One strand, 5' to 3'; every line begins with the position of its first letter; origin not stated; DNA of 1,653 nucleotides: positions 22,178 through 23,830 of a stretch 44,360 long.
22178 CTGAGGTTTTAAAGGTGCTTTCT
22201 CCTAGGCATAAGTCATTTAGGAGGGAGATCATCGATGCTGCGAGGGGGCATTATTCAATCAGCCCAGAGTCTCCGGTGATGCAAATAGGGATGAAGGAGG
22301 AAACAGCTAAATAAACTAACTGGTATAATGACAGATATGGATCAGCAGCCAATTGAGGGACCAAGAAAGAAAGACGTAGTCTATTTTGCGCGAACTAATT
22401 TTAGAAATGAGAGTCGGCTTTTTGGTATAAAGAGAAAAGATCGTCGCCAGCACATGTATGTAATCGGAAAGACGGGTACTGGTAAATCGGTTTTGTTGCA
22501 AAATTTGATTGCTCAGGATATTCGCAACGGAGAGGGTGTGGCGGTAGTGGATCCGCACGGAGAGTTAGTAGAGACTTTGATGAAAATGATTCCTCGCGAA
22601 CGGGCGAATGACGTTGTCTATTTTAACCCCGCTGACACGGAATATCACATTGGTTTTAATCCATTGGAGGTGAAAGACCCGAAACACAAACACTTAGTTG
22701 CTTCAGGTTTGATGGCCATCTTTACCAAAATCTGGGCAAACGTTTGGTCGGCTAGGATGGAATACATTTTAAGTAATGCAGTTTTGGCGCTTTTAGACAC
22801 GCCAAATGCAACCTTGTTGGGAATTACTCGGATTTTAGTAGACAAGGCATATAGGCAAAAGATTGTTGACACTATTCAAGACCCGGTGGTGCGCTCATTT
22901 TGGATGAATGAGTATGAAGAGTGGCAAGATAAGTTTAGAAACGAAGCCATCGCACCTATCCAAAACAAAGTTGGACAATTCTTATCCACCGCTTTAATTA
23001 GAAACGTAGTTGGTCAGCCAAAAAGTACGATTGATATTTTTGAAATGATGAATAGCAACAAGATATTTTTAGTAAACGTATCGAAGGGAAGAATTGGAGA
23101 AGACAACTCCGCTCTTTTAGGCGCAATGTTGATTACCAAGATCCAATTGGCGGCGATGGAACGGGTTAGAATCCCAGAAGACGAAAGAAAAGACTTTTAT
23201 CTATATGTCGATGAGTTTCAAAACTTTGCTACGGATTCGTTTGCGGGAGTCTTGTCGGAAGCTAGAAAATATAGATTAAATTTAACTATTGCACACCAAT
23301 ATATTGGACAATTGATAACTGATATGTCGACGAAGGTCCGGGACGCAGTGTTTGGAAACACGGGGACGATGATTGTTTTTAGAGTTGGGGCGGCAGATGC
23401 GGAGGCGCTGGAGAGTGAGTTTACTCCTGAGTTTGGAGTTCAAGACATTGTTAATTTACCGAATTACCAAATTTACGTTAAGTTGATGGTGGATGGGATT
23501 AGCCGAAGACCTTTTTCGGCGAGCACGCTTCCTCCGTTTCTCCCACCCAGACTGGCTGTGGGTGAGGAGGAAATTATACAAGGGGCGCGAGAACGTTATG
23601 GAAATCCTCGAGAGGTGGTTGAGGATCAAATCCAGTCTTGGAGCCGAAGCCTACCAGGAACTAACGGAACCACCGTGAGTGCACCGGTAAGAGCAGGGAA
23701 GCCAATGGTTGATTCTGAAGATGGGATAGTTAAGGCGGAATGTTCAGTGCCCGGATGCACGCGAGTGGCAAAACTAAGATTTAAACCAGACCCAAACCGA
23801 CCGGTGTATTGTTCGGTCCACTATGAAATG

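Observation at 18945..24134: Stand-alone operon: TM protein, TM-HEPN-like protein and two soluble VirD4/TraD-like ATPases, a candidate undescribed membrane nucleic-acid translocation or surveillance module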

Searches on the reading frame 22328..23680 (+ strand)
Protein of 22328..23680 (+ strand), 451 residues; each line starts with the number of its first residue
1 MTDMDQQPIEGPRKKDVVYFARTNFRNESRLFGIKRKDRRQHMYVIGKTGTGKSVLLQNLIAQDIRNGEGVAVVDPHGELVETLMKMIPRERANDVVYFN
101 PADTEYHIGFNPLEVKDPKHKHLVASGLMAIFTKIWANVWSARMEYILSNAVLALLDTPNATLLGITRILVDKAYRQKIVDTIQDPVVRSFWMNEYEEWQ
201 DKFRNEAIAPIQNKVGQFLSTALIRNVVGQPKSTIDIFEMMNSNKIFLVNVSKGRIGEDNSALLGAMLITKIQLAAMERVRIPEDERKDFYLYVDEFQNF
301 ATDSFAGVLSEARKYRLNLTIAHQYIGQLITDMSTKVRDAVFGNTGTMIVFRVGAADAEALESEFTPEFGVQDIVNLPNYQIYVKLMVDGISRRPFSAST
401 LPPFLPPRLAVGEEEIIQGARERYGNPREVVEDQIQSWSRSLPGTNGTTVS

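Call 34: search_dna_similar(query=window:22328-23680:+, collection=phages, mode=protein, max_evalue=0.00001, max_rows=25)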
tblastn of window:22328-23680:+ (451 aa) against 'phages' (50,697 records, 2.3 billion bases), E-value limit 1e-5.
Records with a match: 41; places in all: 41; records where one place covers at least 80% of the query: 35.
Best place of each record, by identity: <60% 41.
By first word of the organism name: Bacillus 39; Microcystis 1; Brevibacillus 1.
By host as written in the record: Bacillus subtilis 12; Bacillus subtilis BEST7003 6; Bacillus cereus 4; Bacillus sp. S4 3; Bacillus megaterium str. ATCC 43725 2; Bacillus cereus BGSC 6E1 2; Bacillus cereus HER1399 2; Bacillus subtilis Delta6 2; and 8 more.
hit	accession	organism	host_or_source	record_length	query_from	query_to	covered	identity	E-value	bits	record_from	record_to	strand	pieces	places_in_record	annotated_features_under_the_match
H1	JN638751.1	Bacillus phage G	Bacillus megaterium str. ATCC 43725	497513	45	406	80%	28.3%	9e-40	158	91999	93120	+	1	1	156: gp156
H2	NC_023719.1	Bacillus phage G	Bacillus megaterium str. ATCC 43725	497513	45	406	80%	28.3%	9e-40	158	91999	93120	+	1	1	156: gp156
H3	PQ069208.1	Bacillus phage S4-1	Bacillus sp. S4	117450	45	405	80%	25.5%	2e-21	103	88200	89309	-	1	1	record has no annotation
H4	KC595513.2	Bacillus phage Shanette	Bacillus cereus BGSC 6E1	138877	45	405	80%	25.2%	7e-22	105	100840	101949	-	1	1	hypothetical protein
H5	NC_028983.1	Bacillus phage Shanette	Bacillus cereus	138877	45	405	80%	25.2%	7e-22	105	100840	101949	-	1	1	hypothetical protein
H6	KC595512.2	Bacillus phage JL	Bacillus cereus BGSC 6E1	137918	45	405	80%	24.9%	2e-21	103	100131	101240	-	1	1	lipid A export ATP-binding/permease protein Msb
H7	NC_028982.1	Bacillus phage JL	Bacillus cereus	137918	45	405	80%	24.9%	2e-21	103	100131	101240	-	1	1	lipid A export ATP-binding/permease protein Msb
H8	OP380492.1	Bacillus phage Nachito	Bacillus sp. ET1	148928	18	435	93%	21.3%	2e-7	60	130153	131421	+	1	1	hypothetical protein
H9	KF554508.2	Bacillus phage CP-51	Bacillus cereus HER1399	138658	45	405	80%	24.6%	1e-21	104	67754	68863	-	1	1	hypothetical protein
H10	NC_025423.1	Bacillus phage CP-51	Bacillus cereus HER1399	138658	45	405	80%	24.6%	1e-21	104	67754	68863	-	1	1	hypothetical protein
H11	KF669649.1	Bacillus phage CampHawk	Bacillus subtilis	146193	45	414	82%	23.4%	1e-16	89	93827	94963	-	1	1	hypothetical protein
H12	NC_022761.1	Bacillus phage CampHawk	Bacillus subtilis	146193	45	414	82%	23.4%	1e-16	89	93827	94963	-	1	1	hypothetical protein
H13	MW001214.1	Bacillus phage SP8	Bacillus subtilis Marburg strain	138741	45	414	82%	23.2%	2e-16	88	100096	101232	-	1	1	type IV secretory pathway VirD4 component-like protein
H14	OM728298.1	Bacillus phage vB_BsuM-Goe16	Bacillus subtilis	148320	45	414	82%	23.2%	7e-16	86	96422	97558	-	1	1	hypothetical protein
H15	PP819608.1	Bacillus phage Adastra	Bacillus subtilis CU 1065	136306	45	414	82%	22.9%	4e-16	87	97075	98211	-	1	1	hypothetical protein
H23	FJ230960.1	Bacillus phage SPO1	Bacillus subtilis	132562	45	414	82%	22.6%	2e-15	86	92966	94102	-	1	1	27.4: gp27.4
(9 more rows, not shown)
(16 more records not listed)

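Call 35: search_dna_similar(query=window:22328-23680:+, collection=plasmids, mode=protein, max_evalue=0.00001, max_rows=25)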
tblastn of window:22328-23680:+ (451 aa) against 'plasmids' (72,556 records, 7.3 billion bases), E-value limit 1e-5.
Records with a match: 338; places in all: 348; records where one place covers at least 80% of the query: 95.
Best place of each record, by identity: <60% 338.
By first word of the organism name: Streptomyces 84; Bacillus 55; Staphylococcus 32; Clostridium 20; Natrinema 13; Sulfolobus 11; Haladaptatus 10; Priestia 5; Bradyrhizobium 5; Halalkalicoccus 5; and 57 more.
By predicted mobility (MOB-suite, as given by PLSDB): non-mobilizable 271; mobilizable 45; conjugative 22.
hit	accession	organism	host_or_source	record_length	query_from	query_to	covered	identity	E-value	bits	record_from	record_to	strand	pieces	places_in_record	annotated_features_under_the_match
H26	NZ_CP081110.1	Sulfitobacter mediterraneus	-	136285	15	401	86%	39.5%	2e-91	310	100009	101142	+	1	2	type IV secretion system DNA-binding domain-containing protein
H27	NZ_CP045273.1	Priestia megaterium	pure culture,Paper surface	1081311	39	435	81%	39.2%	3e-27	275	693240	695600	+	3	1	none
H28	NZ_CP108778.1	Embleya sp. NBC_00896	-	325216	8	408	89%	34.6%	3e-64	231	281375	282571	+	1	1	type IV secretory system conjugative DNA transfer family protein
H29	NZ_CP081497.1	Streptomyces sp. BHT-5-2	whole organism,plant soil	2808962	29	408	84%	34.4%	2e-61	223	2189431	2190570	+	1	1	none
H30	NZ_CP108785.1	Embleya sp. NBC_00888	-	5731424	27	402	83%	34.5%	9e-67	239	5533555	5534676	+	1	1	none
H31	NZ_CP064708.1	Bradyrhizobium sp. 131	Acmispon strigosus,cell culture,root ...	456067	27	403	84%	32.0%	5e-56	207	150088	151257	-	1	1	type IV secretion system DNA-binding domain-containing protein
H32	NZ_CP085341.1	Haladaptatus halobius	cell culture,saline soil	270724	33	434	89%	27.8%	2e-33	141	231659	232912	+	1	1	type IV secretion system DNA-binding domain-containing protein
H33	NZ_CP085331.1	Haladaptatus salinisoli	cell culture,saline soil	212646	33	434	89%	27.6%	9e-33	139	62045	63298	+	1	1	type IV secretion system DNA-binding domain-containing protein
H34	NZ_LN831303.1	Halobacterium hubeiense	-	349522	21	438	93%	26.2%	5e-30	130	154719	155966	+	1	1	type IV secretory system conjugative DNA transfer family protein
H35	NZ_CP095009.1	Halococcus dombrowskii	Direct from delivered sample,Rock salt ...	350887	30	433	90%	27.1%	1e-26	120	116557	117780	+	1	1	TraM recognition domain-containing protein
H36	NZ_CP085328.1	Haladaptatus salinisoli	cell culture,saline soil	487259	41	443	89%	26.7%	6e-34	142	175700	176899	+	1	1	type IV secretion system DNA-binding domain-containing protein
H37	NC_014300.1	Halalkalicoccus jeotgali B3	-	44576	42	425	85%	27.8%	9e-31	133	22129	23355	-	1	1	hypothetical protein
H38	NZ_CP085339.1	Haladaptatus halobius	cell culture,saline soil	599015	41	443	89%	26.3%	6e-34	142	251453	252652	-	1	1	type IV secretion system DNA-binding domain-containing protein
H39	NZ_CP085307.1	Haladaptatus pallidirubidus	cell culture,saline soil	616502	41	443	89%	25.7%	1e-31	136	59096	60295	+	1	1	type IV secretion system DNA-binding domain-containing protein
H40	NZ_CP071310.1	Actinarchaeum halophilum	soil,soil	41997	33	425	87%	26.3%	2e-28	126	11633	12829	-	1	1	hypothetical protein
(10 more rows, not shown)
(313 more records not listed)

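Call 38: get_annotated_region(hit=H26, flank=7000)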
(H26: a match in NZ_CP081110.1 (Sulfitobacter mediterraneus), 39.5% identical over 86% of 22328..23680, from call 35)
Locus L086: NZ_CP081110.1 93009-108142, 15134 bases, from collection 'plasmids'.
description: Sulfitobacter mediterraneus strain M342 plasmid unnamed1, complete sequence
organism: Sulfitobacter mediterraneus (NCBI taxid 83219)
taxonomy: Bacteria; Pseudomonadota; Alphaproteobacteria; Rhodobacterales; Roseobacteraceae; Sulfitobacter; Sulfitobacter mediterraneus
host: -; source: -; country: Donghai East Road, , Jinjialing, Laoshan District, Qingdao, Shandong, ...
typing (MOB-suite, as given by PLSDB): non-mobilizable
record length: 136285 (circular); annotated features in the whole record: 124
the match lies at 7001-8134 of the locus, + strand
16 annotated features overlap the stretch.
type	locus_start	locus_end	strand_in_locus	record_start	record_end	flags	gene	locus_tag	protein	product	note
CDS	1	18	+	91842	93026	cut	repA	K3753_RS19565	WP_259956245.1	plasmid partitioning protein RepA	-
CDS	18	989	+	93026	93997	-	repB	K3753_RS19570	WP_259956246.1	plasmid partitioning protein RepB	-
CDS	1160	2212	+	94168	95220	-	-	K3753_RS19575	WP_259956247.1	helix-turn-helix domain-containing protein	-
CDS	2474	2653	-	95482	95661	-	-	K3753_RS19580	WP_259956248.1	hypothetical protein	-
CDS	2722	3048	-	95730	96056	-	-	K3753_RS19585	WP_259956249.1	hypothetical protein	-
CDS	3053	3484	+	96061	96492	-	-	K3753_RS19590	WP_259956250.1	hypothetical protein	-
CDS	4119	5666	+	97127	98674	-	-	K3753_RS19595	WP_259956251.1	recombinase family protein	GO:0006310 - DNA recombination [Evidence IEA]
CDS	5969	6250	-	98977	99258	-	-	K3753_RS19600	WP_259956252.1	hypothetical protein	-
CDS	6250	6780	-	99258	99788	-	-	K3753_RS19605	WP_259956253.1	DUF3768 domain-containing protein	-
CDS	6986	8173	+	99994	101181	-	-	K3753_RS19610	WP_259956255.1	type IV secretion system DNA-binding domain-containing protein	-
CDS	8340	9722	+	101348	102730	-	-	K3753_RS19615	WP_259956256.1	transposase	GO:0006313 - DNA transposition [Evidence IEA]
CDS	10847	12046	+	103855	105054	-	-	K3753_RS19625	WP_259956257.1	IS91 family transposase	-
CDS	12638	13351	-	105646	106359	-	-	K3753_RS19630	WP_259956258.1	alpha/beta hydrolase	-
CDS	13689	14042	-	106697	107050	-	-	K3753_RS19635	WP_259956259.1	hypothetical protein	-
CDS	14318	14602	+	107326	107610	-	-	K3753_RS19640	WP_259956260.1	hypothetical protein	-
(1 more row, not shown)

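Call 39: get_annotated_region(hit=H1, flank=5000)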
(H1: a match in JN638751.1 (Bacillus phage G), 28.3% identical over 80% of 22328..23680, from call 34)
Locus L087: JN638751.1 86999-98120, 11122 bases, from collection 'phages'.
description: Bacillus phage G, complete genome.
organism: Bacillus phage G (NCBI taxid 2884420)
taxonomy: Viruses; Duplodnaviria; Heunggongvirae; Uroviricota; Caudoviricetes; Donellivirus; Donellivirus gee
host: Bacillus megaterium str. ATCC 43725; source: soil; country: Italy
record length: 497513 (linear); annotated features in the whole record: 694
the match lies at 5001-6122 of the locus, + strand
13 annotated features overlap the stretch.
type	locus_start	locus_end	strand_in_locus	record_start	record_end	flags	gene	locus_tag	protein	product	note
CDS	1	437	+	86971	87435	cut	150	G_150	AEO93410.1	gp150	-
CDS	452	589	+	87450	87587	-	151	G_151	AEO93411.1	gp151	-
CDS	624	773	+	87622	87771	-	152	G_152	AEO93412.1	gp152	-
CDS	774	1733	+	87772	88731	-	153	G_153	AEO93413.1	gp153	-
CDS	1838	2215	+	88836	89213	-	154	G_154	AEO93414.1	gp154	-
CDS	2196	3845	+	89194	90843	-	155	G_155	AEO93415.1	gp155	type IV secretory pathway protein; VirB-like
CDS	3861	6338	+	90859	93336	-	156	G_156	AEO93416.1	gp156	ATP-binding/permase; MsbA-like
CDS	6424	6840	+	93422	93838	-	157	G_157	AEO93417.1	gp157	HNH endouclease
CDS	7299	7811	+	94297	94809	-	158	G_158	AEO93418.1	gp158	-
CDS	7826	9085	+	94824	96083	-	159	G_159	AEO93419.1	gp159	-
CDS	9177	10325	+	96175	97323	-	160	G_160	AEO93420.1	gp160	-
CDS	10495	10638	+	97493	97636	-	161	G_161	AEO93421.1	gp161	-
CDS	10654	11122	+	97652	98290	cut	162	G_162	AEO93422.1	gp162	PhoH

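Call 40: get_annotated_region(hit=H28, flank=7000)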
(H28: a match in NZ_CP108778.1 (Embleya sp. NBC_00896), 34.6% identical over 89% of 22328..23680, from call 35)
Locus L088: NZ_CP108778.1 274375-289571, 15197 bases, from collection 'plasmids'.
description: Embleya sp. NBC_00896 plasmid unnamed2, complete sequence
organism: Embleya sp. NBC_00896 (NCBI taxid 2975961)
taxonomy: Bacteria; Actinomycetota; Actinomycetes; Kitasatosporales; Streptomycetaceae; Embleya; Embleya sp. NBC 00896
host: -; source: -; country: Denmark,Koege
typing (MOB-suite, as given by PLSDB): non-mobilizable
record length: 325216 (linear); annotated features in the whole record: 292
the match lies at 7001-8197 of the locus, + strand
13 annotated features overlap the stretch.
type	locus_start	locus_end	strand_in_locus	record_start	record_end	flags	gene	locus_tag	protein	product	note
CDS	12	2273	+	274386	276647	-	-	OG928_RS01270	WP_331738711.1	hypothetical protein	-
CDS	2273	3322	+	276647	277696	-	-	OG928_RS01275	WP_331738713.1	PrgI family protein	-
CDS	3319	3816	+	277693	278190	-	-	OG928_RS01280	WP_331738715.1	XF1762 family protein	-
CDS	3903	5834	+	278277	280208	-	-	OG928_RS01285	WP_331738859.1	ATP-binding protein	-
CDS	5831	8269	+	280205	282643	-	-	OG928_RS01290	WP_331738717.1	type IV secretory system conjugative DNA transfer family protein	-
CDS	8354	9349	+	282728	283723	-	-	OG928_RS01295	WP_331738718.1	replication-relaxation family protein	-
CDS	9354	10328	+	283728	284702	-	-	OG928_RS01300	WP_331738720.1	NlpC/P60 family protein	-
CDS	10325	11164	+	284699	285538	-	-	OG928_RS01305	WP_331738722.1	hypothetical protein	-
CDS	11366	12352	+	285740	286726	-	-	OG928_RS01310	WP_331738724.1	hypothetical protein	-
CDS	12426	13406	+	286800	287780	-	-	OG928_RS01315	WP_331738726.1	hypothetical protein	-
CDS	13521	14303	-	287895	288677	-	-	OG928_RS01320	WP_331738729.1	helix-turn-helix domain-containing protein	-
CDS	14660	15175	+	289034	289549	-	-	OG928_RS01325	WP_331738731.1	hypothetical protein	-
CDS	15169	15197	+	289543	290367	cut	-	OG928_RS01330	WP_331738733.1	hypothetical protein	-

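Call 95: get_annotated_region(hit=H23, flank=5000)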
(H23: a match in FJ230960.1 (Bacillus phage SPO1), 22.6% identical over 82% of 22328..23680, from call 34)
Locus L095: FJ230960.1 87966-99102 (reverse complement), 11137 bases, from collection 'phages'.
description: Bacillus phage SPO1, complete genome.
organism: Bacillus phage SPO1 (NCBI taxid 2884427)
taxonomy: Viruses; Duplodnaviria; Heunggongvirae; Uroviricota; Caudoviricetes; Herelleviridae; Spounavirinae; Okubovirus; Okubovirus SPO1
host: Bacillus subtilis; source: soil; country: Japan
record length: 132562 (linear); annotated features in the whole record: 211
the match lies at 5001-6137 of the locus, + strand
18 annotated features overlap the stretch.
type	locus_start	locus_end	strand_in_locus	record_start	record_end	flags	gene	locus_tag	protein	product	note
CDS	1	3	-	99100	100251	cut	29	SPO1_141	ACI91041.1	gp29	dUMP hydroxymethylase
CDS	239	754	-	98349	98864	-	29.2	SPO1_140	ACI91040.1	gp29.2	putative head decoration protein; virion protein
CDS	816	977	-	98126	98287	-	29.12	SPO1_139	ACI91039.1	gp29.12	-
CDS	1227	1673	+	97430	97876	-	29.1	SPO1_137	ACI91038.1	gp29.1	-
CDS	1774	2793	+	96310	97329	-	27.9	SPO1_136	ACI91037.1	gp27.9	-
CDS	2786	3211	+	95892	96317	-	27.8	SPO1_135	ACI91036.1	gp27.8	-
CDS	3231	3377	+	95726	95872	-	27.7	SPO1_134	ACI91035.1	gp27.7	-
CDS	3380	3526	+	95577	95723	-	27.6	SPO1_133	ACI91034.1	gp27.6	-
CDS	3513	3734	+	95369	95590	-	27.5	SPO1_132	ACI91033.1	gp27.5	-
CDS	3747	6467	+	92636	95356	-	27.4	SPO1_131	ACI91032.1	gp27.4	-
CDS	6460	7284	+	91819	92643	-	27.3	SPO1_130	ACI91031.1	gp27.3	-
CDS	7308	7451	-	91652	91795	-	27.2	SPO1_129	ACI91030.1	gp27.2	-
CDS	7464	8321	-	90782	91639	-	27.1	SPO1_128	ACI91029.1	gp27.1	-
CDS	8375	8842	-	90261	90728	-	27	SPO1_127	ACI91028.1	gp27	regulation and/or late gene expression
CDS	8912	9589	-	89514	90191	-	28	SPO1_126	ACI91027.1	gp28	middle-gene-specific sigma factor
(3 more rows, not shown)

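Call 100: search_protein_families(library=pfam, proteins=[L087:2196-3845:+, L087:3861-6338:+, L095:3747-6467:+, L088:5831-8269:+, L088:3903-5834:+], max_evalue=0.01)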
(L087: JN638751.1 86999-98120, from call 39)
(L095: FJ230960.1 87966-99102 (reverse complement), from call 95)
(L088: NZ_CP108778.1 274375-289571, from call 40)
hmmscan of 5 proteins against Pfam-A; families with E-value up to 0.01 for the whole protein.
L087:2196-3845:+ (549 aa): 7 families
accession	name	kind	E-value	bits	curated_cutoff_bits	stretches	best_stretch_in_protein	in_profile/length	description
PF19044.6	P-loop_TraG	-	1.6e-15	57.1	25.8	2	420-547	252-391/413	TraG P-loop domain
PF12846.13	AAA_10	-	4.7e-09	36.2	27.5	1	419-499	241-318/362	AAA-like domain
PF01935.23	DUF87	-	1.1e-08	35.9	23.2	1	331-401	14-79/220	Helicase HerA, central domain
PF10412.15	TrwB_AAD_bind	-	2.8e-06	26.9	20.5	0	420-501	246-327/387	Type IV secretion-system coupling protein DNA-binding domain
PF13401.12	AAA_22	-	1.3e-05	25.9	27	1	341-427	6-93/130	AAA domain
PF13479.12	AAA_24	-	0.0066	16.8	27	0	341-426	3-72/195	AAA domain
PF05673.19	DUF815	-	0.0087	15.7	23.8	0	324-379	39-90/249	Protein of unknown function (DUF815)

L087:3861-6338:+ (825 aa): 2 families
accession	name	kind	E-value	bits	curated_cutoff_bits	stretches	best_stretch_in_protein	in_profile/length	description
PF01935.23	DUF87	-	0.0012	19.4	23.2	1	380-620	27-219/220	Helicase HerA, central domain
PF12696.13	TraG-D_C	-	0.0097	16.3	22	0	640-715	3-76/126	TraM recognition site of TraD and TraG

L095:3747-6467:+ (906 aa): 4 families
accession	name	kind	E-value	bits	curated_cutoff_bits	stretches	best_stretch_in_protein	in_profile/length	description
PF20720.3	nSTAND3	-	8.6e-06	26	27.2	1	418-451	21-54/155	Novel STAND NTPase 3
PF13401.12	AAA_22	-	0.00035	21.3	27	1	418-473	9-64/130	AAA domain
PF01695.23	IstB_IS21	-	0.00057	19.9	24.1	1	402-452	85-130/238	IstB-like ATP binding protein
PF06745.19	ATPase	-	0.00066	19.5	26.6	1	419-446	24-52/231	KaiC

L088:5831-8269:+ (812 aa): 11 families
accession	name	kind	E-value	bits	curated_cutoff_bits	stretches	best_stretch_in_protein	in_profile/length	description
PF02534.20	T4SS-DNA_transf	-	2.4e-10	40.3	20.1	2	415-494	37-114/468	Type IV secretory system Conjugative DNA transfer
PF10412.15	TrwB_AAD_bind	-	2.1e-09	37.2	20.5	1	415-484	9-72/387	Type IV secretion-system coupling protein DNA-binding domain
PF01935.23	DUF87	-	1.3e-06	29.2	23.2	1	421-484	23-83/220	Helicase HerA, central domain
PF13401.12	AAA_22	-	1.8e-06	28.8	27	1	419-459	3-43/130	AAA domain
PF12696.13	TraG-D_C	-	1.3e-05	25.6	22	1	673-740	4-72/126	TraM recognition site of TraD and TraG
PF01580.24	FtsK_SpoIIIE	-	0.00022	21.2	24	1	418-443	36-61/221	FtsK/SpoIIIE family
PF25199.1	nSTAND_NTPase5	-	0.00093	19.5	34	1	417-480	37-101/145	Novel STAND NTPase 5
PF13191.12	AAA_16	-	0.0013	19.7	32.6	0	417-458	19-59/167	AAA ATPase domain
PF00270.35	DEAD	-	0.0019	18.4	26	1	419-476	13-75/167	DEAD/DEAH box helicase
PF00005.33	ABC_tran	-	0.0028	18.7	25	1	422-469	12-53/137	ABC transporter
PF04851.21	ResIII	-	0.006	16.9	22.5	0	414-469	16-73/164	Type III restriction enzyme, res subunit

L088:3903-5834:+ (643 aa): 4 families
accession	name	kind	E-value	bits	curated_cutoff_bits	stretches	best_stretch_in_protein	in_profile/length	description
PF19044.6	P-loop_TraG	-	1.6e-14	53.8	25.8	2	445-539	250-347/413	TraG P-loop domain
PF12846.13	AAA_10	-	1e-11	44.9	27.5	1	420-497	215-292/362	AAA-like domain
PF11130.14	TraC_F_IV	-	1.6e-05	24.6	28.1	1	52-164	266-374/375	TraC protein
PF01935.23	DUF87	-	5e-05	23.9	23.2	1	232-292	29-92/220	Helicase HerA, central domain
